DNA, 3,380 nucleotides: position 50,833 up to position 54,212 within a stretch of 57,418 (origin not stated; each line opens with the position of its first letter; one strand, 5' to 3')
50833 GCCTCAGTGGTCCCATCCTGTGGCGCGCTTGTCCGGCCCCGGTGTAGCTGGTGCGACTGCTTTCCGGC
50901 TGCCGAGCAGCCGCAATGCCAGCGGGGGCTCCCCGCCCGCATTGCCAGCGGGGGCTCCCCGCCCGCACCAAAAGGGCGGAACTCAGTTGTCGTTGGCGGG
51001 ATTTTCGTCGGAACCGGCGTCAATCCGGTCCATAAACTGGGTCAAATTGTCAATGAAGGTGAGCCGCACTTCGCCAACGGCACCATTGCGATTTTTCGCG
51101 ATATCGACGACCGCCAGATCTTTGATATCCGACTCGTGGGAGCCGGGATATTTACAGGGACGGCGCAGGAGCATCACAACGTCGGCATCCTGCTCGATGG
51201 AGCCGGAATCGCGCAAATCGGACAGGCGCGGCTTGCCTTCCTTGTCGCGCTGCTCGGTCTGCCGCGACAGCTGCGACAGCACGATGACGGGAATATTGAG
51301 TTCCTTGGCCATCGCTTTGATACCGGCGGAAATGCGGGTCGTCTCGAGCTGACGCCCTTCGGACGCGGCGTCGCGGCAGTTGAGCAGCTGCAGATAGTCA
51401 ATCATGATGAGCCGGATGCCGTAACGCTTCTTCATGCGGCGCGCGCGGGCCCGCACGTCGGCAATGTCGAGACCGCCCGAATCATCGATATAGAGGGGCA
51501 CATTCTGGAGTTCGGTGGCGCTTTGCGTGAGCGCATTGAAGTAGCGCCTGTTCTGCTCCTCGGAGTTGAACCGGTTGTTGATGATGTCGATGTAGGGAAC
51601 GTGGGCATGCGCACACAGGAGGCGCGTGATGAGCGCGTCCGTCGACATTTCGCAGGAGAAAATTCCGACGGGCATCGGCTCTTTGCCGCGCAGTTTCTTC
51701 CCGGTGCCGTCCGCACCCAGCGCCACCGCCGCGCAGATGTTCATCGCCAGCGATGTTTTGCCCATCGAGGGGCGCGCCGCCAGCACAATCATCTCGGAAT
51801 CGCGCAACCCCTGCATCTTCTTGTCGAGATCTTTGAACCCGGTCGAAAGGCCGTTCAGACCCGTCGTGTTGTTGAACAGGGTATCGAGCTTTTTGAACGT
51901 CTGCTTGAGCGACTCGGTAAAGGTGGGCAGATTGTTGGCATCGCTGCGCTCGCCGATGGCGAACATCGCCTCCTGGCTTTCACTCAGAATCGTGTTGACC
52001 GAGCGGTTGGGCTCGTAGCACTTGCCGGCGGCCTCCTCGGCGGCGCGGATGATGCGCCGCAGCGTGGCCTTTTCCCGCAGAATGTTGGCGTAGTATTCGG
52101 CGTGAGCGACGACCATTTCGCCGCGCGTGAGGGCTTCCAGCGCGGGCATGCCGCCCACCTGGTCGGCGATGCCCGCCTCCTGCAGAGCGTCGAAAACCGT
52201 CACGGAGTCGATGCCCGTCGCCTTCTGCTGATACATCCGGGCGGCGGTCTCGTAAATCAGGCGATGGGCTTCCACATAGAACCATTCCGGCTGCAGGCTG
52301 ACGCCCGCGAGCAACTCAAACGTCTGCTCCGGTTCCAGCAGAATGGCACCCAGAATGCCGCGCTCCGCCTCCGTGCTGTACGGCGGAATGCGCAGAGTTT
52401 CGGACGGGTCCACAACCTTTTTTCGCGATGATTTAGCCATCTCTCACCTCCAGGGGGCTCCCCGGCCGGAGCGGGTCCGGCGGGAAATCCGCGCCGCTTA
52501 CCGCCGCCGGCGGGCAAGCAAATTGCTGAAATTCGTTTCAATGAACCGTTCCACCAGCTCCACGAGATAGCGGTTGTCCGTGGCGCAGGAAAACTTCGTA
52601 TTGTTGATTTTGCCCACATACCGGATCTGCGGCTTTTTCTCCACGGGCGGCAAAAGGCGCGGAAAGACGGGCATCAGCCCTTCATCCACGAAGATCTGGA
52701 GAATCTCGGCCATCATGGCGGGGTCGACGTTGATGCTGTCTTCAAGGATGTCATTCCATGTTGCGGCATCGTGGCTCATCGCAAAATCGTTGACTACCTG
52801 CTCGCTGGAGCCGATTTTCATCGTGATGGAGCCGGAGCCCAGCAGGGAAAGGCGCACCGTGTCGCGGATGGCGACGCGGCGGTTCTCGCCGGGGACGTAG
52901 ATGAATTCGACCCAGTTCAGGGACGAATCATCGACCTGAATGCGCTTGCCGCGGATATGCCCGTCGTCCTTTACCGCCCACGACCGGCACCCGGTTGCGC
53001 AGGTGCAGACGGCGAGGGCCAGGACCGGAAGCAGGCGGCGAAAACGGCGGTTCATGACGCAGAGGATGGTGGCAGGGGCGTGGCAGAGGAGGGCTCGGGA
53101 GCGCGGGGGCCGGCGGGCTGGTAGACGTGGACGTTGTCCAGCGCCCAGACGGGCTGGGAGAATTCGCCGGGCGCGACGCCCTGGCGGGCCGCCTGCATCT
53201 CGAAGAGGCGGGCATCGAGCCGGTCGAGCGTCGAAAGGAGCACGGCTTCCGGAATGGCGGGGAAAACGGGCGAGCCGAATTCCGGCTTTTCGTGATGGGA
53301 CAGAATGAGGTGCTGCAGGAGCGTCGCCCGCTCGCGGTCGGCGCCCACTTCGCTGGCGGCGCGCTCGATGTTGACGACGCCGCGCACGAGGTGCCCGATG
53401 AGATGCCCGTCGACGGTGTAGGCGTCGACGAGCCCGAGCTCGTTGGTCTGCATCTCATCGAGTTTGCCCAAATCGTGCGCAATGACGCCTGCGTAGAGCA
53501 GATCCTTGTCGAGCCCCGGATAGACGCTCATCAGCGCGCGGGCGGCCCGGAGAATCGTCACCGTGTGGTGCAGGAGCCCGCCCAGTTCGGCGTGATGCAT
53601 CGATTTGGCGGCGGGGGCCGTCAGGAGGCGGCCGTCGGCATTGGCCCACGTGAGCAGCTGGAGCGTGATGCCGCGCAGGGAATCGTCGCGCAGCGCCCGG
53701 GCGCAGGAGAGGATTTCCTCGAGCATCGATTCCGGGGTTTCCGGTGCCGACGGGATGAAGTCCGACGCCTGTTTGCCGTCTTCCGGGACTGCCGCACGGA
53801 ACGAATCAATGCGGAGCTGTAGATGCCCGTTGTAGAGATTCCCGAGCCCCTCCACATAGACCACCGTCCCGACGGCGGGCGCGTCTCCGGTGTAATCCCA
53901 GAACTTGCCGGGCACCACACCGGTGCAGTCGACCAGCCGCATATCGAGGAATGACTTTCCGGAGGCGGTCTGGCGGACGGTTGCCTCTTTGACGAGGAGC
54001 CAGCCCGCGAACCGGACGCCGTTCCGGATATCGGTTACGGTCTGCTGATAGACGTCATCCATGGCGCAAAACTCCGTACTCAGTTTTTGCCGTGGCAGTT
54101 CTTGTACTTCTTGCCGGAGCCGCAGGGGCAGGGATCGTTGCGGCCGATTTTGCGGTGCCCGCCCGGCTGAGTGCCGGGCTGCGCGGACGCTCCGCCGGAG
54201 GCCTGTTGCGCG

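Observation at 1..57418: A dense family of mosaic intergenic repeats built from shuffled short modules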

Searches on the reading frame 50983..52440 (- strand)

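Call 10: search_protein_families(library=pfam, proteins=[window:50983-52440:-])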
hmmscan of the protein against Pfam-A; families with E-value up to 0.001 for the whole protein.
window:50983-52440:- (485 aa): 4 families
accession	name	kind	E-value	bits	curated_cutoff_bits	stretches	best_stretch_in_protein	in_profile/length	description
PF03796.21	DnaB_C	-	3.4e-86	289.2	27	1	197-470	1-254/255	DnaB-like helicase C terminal domain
PF00772.26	DnaB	-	4.7e-21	75.2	23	1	19-123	2-103/103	DnaB-like helicase N terminal domain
PF13481.12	AAA_25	-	2.3e-20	73.5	27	1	203-393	20-192/195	AAA domain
PF20307.4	divDNAB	-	0.00061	19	26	0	153-241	7-103/356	Divergent DnaB-like ATPase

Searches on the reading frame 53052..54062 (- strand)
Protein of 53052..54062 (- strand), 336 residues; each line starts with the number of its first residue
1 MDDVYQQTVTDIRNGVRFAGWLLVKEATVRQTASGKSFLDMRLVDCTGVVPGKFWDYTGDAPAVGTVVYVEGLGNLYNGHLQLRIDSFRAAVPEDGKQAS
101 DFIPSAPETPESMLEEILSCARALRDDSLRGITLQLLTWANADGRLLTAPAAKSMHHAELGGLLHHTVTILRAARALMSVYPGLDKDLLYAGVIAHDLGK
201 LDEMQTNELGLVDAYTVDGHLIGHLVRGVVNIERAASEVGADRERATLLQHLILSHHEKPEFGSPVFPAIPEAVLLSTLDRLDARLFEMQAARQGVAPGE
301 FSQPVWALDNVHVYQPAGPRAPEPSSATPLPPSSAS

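Call 35: find_encoding_contigs(protein=window:53052-54062:-, flank=10000, max_places=10)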
Protein window:53052-54062:- (336 aa): 11 contigs read that carry it; 10 places shown.
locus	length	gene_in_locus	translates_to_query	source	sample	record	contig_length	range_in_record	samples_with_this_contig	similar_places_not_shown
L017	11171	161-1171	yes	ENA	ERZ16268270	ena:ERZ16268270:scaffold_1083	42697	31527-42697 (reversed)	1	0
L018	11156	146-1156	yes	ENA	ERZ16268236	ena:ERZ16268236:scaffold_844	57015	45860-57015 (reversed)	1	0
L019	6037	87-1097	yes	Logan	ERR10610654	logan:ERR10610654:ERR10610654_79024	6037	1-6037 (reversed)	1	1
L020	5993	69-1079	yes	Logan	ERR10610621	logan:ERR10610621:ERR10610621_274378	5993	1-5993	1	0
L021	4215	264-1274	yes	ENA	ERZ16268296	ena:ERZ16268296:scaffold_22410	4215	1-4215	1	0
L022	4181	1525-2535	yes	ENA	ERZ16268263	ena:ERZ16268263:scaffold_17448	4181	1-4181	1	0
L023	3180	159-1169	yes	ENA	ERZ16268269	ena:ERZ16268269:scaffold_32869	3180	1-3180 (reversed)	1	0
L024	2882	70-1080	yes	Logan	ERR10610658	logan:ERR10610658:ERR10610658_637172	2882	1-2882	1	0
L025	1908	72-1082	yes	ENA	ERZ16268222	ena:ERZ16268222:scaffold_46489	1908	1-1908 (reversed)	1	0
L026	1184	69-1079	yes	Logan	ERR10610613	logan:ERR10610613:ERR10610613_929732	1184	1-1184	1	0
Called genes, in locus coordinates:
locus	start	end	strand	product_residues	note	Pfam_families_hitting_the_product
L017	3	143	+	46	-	?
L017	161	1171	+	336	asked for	PF01966:HD (weak)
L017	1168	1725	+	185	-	-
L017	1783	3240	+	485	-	PF00772:DnaB, PF13481:AAA_25, PF03796:DnaB_C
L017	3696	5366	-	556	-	PF00501:AMP-binding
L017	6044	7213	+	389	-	-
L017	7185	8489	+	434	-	-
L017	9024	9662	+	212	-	PF00753:Lactamase_B, PF12706:Lactamase_B_2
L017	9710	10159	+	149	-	-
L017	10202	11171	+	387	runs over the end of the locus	PF00534:Glycos_transf_1, PF13692:Glyco_trans_1_4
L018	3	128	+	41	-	?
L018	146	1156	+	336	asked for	PF01966:HD (weak)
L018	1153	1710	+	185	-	-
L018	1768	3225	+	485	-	PF00772:DnaB, PF13481:AAA_25, PF03796:DnaB_C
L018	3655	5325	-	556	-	PF00501:AMP-binding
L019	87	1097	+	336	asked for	PF01966:HD (weak)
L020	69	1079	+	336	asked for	PF01966:HD (weak)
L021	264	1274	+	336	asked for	PF01966:HD (weak)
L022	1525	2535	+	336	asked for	PF01966:HD (weak)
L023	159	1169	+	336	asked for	PF01966:HD (weak)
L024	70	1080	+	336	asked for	PF01966:HD (weak)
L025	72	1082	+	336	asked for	PF01966:HD (weak)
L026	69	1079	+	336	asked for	PF01966:HD (weak)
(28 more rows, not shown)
